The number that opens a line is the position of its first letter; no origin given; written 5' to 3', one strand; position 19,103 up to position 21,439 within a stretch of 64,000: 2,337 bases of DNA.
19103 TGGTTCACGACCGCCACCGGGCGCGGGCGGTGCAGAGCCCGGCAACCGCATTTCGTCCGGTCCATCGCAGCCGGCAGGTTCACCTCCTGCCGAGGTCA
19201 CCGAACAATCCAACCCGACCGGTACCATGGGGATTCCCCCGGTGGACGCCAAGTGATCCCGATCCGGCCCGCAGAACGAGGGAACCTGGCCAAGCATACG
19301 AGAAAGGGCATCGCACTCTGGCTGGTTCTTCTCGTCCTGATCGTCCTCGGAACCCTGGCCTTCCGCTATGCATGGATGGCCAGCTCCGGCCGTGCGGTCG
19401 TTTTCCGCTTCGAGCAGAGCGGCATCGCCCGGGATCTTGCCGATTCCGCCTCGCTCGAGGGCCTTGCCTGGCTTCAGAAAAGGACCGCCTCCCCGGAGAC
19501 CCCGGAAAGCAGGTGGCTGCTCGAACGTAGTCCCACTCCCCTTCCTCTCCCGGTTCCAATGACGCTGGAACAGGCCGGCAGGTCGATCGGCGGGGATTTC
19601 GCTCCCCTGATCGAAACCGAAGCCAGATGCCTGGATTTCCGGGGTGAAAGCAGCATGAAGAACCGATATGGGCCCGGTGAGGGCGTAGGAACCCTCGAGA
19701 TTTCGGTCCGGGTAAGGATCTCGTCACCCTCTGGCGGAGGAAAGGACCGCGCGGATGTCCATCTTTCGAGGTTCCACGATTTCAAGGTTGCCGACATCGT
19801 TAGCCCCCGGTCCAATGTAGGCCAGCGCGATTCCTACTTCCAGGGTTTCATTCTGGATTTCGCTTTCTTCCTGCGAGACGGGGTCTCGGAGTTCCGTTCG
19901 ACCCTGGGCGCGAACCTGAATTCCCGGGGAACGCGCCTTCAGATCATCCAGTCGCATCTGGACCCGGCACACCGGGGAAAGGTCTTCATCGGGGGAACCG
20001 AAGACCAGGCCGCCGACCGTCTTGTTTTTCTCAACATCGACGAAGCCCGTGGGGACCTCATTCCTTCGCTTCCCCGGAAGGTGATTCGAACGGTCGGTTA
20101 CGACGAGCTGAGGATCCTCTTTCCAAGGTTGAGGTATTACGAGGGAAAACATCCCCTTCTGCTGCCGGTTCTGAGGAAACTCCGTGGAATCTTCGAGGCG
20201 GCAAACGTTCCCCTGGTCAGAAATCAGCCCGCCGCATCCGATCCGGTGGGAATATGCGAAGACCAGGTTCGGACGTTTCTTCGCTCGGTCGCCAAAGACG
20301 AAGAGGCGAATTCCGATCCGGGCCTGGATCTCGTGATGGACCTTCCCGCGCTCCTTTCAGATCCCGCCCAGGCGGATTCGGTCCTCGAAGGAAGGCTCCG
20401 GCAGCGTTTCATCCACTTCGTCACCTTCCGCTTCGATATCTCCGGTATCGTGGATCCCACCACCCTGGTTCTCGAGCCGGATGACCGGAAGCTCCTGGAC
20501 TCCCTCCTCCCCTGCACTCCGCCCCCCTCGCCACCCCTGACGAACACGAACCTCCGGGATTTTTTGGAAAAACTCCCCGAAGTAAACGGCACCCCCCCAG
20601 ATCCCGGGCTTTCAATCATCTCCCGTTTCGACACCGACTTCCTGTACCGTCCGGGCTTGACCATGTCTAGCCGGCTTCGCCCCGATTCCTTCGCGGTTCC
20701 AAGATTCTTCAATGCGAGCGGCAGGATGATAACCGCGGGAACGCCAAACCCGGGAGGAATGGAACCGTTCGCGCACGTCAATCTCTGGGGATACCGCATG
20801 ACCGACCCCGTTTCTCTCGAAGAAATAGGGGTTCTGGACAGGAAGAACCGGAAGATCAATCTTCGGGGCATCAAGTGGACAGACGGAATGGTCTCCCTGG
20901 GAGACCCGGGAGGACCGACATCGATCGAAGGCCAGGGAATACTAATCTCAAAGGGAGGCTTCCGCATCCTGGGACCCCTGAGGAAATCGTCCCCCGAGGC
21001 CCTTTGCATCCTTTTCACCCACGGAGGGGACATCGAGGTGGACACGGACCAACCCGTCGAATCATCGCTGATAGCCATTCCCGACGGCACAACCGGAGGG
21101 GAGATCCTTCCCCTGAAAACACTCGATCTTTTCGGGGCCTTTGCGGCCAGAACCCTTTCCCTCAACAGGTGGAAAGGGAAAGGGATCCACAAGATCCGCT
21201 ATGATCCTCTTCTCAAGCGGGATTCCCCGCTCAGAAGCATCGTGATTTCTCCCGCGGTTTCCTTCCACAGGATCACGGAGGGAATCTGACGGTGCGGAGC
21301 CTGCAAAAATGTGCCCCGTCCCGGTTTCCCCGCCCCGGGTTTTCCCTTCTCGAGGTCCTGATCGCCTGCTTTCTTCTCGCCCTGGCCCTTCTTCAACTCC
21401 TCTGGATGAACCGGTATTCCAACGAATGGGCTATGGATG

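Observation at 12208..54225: Three paralogous modules of a giant GspK/PilX-like protein plus two pseudopilins, with no pilus or T2SS machinery nearby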

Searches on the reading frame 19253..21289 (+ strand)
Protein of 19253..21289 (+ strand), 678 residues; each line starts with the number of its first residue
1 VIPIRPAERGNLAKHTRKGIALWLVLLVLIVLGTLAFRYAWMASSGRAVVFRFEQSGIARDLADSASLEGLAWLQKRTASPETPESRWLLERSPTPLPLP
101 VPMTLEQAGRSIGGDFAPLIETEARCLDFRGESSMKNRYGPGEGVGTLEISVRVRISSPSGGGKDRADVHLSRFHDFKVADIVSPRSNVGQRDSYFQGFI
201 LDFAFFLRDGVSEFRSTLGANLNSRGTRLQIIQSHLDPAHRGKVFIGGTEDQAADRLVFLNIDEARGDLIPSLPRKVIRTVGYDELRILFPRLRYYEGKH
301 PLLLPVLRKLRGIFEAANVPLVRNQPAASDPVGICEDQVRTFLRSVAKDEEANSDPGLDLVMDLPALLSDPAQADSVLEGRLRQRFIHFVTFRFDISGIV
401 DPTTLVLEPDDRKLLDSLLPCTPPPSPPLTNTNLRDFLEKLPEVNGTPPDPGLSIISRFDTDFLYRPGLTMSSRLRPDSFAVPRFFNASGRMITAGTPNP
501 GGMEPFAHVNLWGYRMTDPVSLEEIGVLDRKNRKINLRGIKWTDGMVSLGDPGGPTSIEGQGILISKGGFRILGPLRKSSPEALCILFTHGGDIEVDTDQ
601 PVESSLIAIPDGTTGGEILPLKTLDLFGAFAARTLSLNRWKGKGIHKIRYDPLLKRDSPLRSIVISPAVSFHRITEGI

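Call 6: search_protein_families(library=pfam, max_evalue=1, proteins=[window:19253-21289:+])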
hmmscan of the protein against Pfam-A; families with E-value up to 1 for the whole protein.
window:19253-21289:+ (678 aa): 0 families

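Call 12: search_protein_families(library=ncbifam, max_evalue=0.1, proteins=[window:19253-21289:+])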
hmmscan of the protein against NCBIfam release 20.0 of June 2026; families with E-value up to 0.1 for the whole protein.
window:19253-21289:+ (678 aa): 0 families
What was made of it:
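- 19253..21289 (+): B1: large (678 aa) Glu5-less pilin-like protein. The N-terminus is RKG|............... It is a member of an unannotated family that is mostly Riflebacterial. No Pfam or NCBIfam hit (calls 6, 12).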

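Call 13: find_homologous_proteins(query=window:19253-21289:+)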
Query window:19253-21289:+ (678 aa): 1 proteins with E <= 0.001 among 8000 candidates.
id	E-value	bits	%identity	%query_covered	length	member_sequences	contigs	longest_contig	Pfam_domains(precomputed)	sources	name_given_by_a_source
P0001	0.0e+0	1536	100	100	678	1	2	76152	-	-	-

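Call 21: find_encoding_contigs(protein=P0001, flank=10000, max_places=4)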
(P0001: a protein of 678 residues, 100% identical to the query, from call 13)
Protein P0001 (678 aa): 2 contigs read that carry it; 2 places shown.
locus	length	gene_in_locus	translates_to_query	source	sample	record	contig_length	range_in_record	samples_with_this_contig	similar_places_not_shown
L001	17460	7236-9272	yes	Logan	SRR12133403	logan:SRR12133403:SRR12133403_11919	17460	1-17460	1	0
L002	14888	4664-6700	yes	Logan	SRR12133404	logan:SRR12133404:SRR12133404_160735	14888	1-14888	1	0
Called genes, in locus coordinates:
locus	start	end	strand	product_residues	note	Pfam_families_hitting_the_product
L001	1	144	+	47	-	?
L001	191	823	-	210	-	PF07963:N_methyl (weak)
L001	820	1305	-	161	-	PF07963:N_methyl (weak)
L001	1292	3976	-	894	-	-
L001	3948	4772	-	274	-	-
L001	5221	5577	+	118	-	PF01740:STAS (weak), PF13466:STAS_2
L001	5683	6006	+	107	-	-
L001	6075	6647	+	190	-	PF04542:Sigma70_r2, PF08281:Sigma70_r4_2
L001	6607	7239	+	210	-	-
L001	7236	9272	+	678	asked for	-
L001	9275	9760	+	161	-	-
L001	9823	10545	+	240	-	-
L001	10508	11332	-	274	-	PF01790:LGT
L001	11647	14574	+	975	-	PF00672:HAMP, PF07228:SpoIIE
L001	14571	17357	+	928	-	PF00672:HAMP, PF07228:SpoIIE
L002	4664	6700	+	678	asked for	-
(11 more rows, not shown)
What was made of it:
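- Checked: Modules A and B are reproduced in the same arrangement in two independent assemblies (call 21).
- The A plus B layout is reproduced in two independent assemblies (call 21).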

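Call 26: search_protein_representatives(alignment_id=A1)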
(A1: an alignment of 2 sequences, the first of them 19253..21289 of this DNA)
Query: 2 sequences, 695 profile positions. Proteins with E-value up to 0.001 (for the whole library): 172; up to 1e-10: 146; up to 1e-30: 113. The best 150 are listed.
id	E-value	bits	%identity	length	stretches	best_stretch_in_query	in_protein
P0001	0.0e+00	1305.7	-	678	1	1-692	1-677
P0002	0.0e+00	1251.8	-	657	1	1-695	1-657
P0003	4.9e-166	570.4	-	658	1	17-692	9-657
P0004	2.4e-155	535.1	-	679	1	15-693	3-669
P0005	7.3e-138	477.3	-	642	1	16-694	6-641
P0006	1.2e-133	463.3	-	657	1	15-692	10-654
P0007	4.1e-133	461.6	-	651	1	17-693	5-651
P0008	2.3e-132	459.1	-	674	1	23-693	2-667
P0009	1.1e-129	450.2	-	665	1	18-692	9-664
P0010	1.3e-124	433.5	-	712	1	14-693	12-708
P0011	4.8e-123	428.3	-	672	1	18-692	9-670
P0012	3.8e-121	422.1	-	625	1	33-691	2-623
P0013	6.3e-115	401.5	-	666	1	16-694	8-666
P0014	7.4e-113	394.7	-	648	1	16-692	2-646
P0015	3.0e-112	392.6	-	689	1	14-688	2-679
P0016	6.1e-112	391.6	-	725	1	17-691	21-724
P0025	2.2e-102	360.1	-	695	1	12-691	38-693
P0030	3.6e-96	339.5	-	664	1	15-692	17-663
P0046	1.8e-83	297.6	-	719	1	6-670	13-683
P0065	1.2e-69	251.8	-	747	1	16-693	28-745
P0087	7.1e-46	173.3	-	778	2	14-277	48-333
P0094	6.4e-40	153.6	-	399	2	504-688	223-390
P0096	2.0e-38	148.6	-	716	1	17-677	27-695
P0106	1.8e-33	132.3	-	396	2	507-692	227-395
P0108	3.8e-32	127.9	-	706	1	13-688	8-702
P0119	1.2e-25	106.4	-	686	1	14-682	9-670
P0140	2.6e-14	69.0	-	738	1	18-673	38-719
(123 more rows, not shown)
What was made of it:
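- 19253..21289 (+): 172 representative clusters found by exhaustive HMMER (call 26).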

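Call 28: find_homologous_proteins(query=A2, max_evalue=0.00001)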
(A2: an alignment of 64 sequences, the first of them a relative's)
Query A2 (64 sequences) (678 aa, profile of the alignment): 1 proteins with E <= 0.00001 among 8000 candidates.
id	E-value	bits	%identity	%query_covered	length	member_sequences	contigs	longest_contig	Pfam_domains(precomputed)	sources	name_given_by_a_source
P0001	3.8e-212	725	100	100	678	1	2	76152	-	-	-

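Call 32: find_related_loci(query=P0001, collection=genome_contigs, flank=10000)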
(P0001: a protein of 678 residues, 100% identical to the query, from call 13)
Query P0001 (678 aa) in genome_contigs; peptide patterns used: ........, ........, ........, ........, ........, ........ (x = any residue, [..] = any of these).
62 stretches matched a pattern, but none encodes a relative of the query by tblastn (E <= 1e-3).

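Call 33: list_cluster_members(proteins=[P0003, P0004, P0005, P0006, P0007, P0008, P0009, P0010, P0016, P0025])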
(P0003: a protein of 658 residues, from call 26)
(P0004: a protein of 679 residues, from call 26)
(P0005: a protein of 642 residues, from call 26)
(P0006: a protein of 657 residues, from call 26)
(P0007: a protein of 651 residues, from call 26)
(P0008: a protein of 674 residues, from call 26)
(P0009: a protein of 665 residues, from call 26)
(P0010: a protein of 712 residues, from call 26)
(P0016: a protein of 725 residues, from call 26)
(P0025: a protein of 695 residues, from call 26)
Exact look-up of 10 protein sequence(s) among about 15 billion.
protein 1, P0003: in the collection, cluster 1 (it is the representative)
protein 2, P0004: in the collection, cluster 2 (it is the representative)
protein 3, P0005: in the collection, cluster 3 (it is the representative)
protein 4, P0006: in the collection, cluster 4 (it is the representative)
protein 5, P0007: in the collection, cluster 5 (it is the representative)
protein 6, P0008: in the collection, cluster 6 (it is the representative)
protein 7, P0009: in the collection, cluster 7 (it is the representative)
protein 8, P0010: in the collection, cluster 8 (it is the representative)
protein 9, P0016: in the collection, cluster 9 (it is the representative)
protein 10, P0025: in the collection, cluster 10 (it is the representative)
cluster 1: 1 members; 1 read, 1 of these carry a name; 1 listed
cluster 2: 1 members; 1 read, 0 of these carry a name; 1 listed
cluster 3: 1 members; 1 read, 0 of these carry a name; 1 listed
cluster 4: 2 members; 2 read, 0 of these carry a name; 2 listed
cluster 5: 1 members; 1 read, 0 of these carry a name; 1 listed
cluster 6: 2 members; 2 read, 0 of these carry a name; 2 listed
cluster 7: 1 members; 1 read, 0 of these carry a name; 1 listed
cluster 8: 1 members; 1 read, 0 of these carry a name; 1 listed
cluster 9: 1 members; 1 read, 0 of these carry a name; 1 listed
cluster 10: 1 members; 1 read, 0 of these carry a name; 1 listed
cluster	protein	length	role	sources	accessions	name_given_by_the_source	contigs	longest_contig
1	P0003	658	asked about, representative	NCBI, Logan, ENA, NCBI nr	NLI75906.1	MAG: hypothetical protein GX442_05615 [Candidatus Riflebacteria bacterium] | hypothetical protein [Candidatus Riflebacteria bacterium]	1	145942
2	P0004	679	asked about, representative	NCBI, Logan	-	-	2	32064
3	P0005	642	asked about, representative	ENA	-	-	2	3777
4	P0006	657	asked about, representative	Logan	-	-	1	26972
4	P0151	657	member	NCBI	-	-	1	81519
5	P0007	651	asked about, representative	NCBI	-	-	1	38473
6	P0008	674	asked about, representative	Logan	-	-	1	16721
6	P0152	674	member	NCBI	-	-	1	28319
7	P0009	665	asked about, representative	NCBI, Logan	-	-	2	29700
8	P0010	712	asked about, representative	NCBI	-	-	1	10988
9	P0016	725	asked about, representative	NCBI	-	-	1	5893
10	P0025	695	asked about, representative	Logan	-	-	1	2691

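Call 34: find_related_loci(query=P0003, collection=genome_contigs, flank=10000)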
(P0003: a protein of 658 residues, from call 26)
Query P0003 (658 aa) in genome_contigs; peptide patterns used: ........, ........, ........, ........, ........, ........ (x = any residue, [..] = any of these).
37 stretches matched a pattern; 2 encode a relative of the query (tblastn E <= 1e-3); 2 distinct loci.
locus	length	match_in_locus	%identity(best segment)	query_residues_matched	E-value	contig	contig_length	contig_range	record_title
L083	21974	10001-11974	100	1-658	0e+0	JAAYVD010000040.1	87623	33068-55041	MAG: Candidatus Riflebacteria bacterium isolate AS27yjCOA_28 46150_AS27, whole genome shotgun sequence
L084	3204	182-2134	92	8-658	0e+0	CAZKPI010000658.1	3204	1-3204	MAG TPA_asm: uncultured bacterium isolate binchicken_co135_42 genome assembly, contig: NODE_24845_length_3204_cov_3.5827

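Call 38: search_protein_families(library=pfam, alignment_id=A2, max_evalue=0.05)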
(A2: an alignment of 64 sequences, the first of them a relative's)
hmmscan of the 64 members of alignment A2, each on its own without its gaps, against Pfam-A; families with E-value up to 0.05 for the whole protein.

A. member 1, P0001 (678 aa): 0 families

B. families by the number of members that match (of 64 scanned): 3 families
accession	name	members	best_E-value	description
PF14341.11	PilX_N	1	0.00014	PilX N-terminal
PF23981.1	DUF7305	1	0.009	Domain of unknown function (DUF7305)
PF09264.17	Sial-lect-inser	1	0.045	Vibrio cholerae sialidase, lectin insertion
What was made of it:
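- On PilX (T4aP minor pilin, PF14341 PilX_N): Only 1 of 64 family members hits, at E 1.4e-4 (call 38).
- Closest known: Myxococcus xanthus minor-pilin/PilY1 clusters 1-3. Different: Only 1 of 64 family members hits PilX_N (call 38).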

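Call 40: list_cluster_members(proteins=[P0030, P0046, P0065, P0087, P0096, P0108, P0119, P0140, P0094, P0106])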
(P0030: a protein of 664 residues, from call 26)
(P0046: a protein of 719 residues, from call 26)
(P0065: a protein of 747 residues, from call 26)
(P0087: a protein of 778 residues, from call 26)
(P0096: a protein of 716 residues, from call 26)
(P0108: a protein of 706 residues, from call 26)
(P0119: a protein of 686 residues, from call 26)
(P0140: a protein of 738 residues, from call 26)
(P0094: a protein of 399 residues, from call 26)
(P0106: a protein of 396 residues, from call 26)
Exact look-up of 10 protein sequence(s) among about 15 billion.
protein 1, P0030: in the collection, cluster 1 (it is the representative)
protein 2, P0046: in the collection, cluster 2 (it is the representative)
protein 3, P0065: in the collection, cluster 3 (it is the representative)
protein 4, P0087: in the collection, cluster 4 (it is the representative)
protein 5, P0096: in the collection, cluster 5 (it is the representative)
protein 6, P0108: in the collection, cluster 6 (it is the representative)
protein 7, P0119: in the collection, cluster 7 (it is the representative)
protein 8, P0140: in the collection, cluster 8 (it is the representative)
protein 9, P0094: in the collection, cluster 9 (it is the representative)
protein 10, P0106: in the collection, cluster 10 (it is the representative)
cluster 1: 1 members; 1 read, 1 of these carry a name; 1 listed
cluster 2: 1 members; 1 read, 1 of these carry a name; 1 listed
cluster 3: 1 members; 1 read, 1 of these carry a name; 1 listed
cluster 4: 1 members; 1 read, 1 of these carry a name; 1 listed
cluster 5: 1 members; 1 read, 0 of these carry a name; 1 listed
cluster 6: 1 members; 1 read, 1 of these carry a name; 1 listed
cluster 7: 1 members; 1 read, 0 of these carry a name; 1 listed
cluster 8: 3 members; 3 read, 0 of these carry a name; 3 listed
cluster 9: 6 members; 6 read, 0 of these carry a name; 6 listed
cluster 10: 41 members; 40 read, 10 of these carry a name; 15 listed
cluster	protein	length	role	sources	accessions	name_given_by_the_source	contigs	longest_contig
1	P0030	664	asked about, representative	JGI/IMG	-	hypothetical protein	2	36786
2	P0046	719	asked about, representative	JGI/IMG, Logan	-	hypothetical protein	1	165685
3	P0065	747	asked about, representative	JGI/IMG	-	Tfp pilus assembly protein PilX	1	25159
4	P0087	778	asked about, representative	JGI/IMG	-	hypothetical protein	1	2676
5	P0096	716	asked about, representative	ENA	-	-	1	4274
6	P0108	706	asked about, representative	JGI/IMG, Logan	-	hypothetical protein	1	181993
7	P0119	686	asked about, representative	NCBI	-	-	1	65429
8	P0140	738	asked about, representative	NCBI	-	-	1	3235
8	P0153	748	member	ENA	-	-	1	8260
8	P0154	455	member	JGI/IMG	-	-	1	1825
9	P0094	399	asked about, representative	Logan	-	-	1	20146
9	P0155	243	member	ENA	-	-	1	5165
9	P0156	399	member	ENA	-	-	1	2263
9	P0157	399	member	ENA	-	-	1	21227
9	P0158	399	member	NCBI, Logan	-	-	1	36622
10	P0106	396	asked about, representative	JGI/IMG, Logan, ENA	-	-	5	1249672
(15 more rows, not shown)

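Call 49: predict_structure(alignment_id=A2)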
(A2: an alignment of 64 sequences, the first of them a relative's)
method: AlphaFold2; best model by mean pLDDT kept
length: 678 residues; sequences in the alignment: 64
mean_pLDDT: 92.4   pTM: 0.87
mean pLDDT of the five models: 92.4, 91.7, 91.4, 91.3, 91.1
residues with pLDDT >= 90: 567; 70-90: 78; 50-70: 21; < 50: 12
segments of 3 or more residues with pLDDT < 50: 1-3, 8-16
pLDDT, mean of each block of 10 residues (from residue 1): 47 54 92 95 92 93 98 96 96 97 96 89 98 95 97 92 83 98 93 95 97 97 94 92 96 90 93 95 96 92 92 97 84 94 96 95 65 91 97 95 87 92 95 95 86 92 93 80 96 91 94 96 97 97 97 97 97 98 97 97 98 93 98 97 94 96 96 91
secondary structure, 60 per line:
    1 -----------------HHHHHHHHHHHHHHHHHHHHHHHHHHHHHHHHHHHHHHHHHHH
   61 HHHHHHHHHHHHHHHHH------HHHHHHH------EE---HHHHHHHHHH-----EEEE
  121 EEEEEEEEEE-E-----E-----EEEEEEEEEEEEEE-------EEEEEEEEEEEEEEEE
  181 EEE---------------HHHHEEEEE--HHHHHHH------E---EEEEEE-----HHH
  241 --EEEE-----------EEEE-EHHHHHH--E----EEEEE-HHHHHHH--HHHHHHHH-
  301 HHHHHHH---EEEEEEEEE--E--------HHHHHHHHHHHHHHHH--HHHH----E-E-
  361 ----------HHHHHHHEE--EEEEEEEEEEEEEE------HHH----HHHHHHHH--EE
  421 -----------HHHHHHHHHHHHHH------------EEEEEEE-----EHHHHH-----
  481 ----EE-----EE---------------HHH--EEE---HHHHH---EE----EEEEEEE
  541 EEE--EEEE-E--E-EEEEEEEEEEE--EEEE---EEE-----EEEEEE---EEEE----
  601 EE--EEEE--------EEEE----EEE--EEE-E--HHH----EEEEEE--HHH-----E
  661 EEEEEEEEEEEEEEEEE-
elements in order: H18-77 H84-90 H102-111 E117-130 E144-157 E165-183 H199-202 E203-207 H210-216 E227-232 E243-246 E258-261 H264-269 E277-281 H283-289 H292-299 H301-307 E311-319 H331-346 H349-352 H371-377 E382-395 H409-416 H432-445 E458-464 H471-475 E514-516 H520-524 E534-543 E546-549 E556-566 E569-572 E576-578 E584-589 E593-596 E605-608 E617-620 E625-627 E630-632 E644-649 E660-677
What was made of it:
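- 19253..21289 (+): AF2 model: pLDDT 92.4, helix 18-77, sheet 117-183, beta-rich C-terminus 534-677 (call 49).
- The B1 model has pLDDT 92 and a 60-residue N-terminal helix followed by an antiparallel sheet (call 49).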

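Call 53: fold_search(model_id=the predicted structure, library=pdb)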
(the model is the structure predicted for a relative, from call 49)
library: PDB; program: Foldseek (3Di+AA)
matches with E <= 10: 108; with E <= 0.001: 0
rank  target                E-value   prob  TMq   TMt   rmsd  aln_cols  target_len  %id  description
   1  5wd6_B                2.5e-01  0.25  0.08  0.20  10.3       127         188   12  bovine salivary protein form 30b (released 2018-07-11)
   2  5i7j_A                6.1e-01  0.21  0.09  0.24  14.7       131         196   10  Crystal Structure of Human SPLUNC1 Disulfide Mutant M3 (I76C, V214C) (released 2016-05-18)
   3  5wd6_A                7.1e-01  0.18  0.10  0.24   8.3       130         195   17  bovine salivary protein form 30b (released 2018-07-11)
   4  5i7k_B                7.1e-01  0.16  0.09  0.23  14.5       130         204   12  Crystal Structure of Human SPLUNC1 Dolphin Mutant D1 (G58A, S61A, G62E, G63D, G66D, I67T) (released 2016-05-18)
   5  5i7k_A                9.1e-01  0.16  0.09  0.23  14.2       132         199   11  Crystal Structure of Human SPLUNC1 Dolphin Mutant D1 (G58A, S61A, G62E, G63D, G66D, I67T) (released 2016-05-18)
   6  7o41_E                9.1e-01  0.11  0.07  0.19  24.6       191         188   12  Hexameric composite model of the Inner Membrane Complex (IMC) with the Arches from the fully-assembled R388 type IV se (released 2022-06-22)
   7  6o1t_A                9.1e-01  0.10  0.09  0.21   8.6       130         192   15  BOVINE SALIVARY PROTEIN FORM 30B WITH OLEIC ACID (released 2019-03-13)
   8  5i7j_B                9.6e-01  0.18  0.09  0.24  16.6       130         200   10  Crystal Structure of Human SPLUNC1 Disulfide Mutant M3 (I76C, V214C) (released 2016-05-18)
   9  4kgo_B                9.6e-01  0.15  0.09  0.23  13.7       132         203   13  Crystal Structure of double Leucine to Methionine mutant human splunc1 lacking the secretion signal sequence (released 2013-09-25)
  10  5i7l_B                1.1e+00  0.15  0.09  0.23  15.4       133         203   11  Crystal Structure of SPLUNC1 Disulfide Mutant M2 (A48C, V253C) (released 2016-05-18)
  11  6o1t_B                1.2e+00  0.06  0.08  0.18  10.3       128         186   11  BOVINE SALIVARY PROTEIN FORM 30B WITH OLEIC ACID (released 2019-03-13)
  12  8s5n_B                1.3e+00  0.04  0.05  0.04  20.3       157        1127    8  RNA polymerase II core initially transcribing complex with an ordered RNA of 12 nt (released 2024-04-10)
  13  7c8z_B                1.4e+00  0.10  0.07  0.22  13.5       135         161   10  Crystal structure of salicylate 5-hydroxylase NagGH (a Rieske non-heme iron-dependent monooxgenase) (released 2021-01-06)
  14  8rtd_S                1.4e+00  0.06  0.07  0.15  21.1       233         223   10  Stalk-Arches-IMC structure from the fully-assembled R388 type IV secretion system determined by cryo-EM. (released 2024-06-19)
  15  4kgh_A                1.4e+00  0.13  0.09  0.24  15.1       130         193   10  Crystal Structure of human splunc1 lacking the secretion signal sequence (released 2013-09-25)
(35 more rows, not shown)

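Call 55: search_protein_families(library=ncbifam, alignment_id=A2, max_evalue=0.05)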
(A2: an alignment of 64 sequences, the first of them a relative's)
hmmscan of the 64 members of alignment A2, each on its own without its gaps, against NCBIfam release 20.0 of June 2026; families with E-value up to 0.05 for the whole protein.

A. member 1, P0001 (678 aa): 0 families

B. families by the number of members that match (of 64 scanned): 7 families
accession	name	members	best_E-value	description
TIGR02600.1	Verru_Chthon_A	4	8.1e-05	Verru_Chthon cassette protein A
NF041014.1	pilin_ComGG_2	2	0.024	competence type IV pilus minor pilin ComGG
NF004285.1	PRK05696.1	1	0.003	flagellar basal body-associated protein FliL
NF037980.1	T2SS_GspK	1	0.0053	type II secretion system minor pseudopilin GspK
NF045912.1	TransCoactPipX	1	0.021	transcriptional coactivator PipX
NF009775.0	PRK13272.1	1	0.029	alpha,alpha-trehalase TreA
TIGR02740.1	TraF-like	1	0.041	TraF-like protein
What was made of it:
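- On GspK (T2SS minor pseudopilin K): Only 1 of 64 relatives hits, at E 0.005 (call 55).
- A few family members hit PilX_N, GspK, ComGG or Verru_Chthon_A N-terminal models weakly (calls 38, 55).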
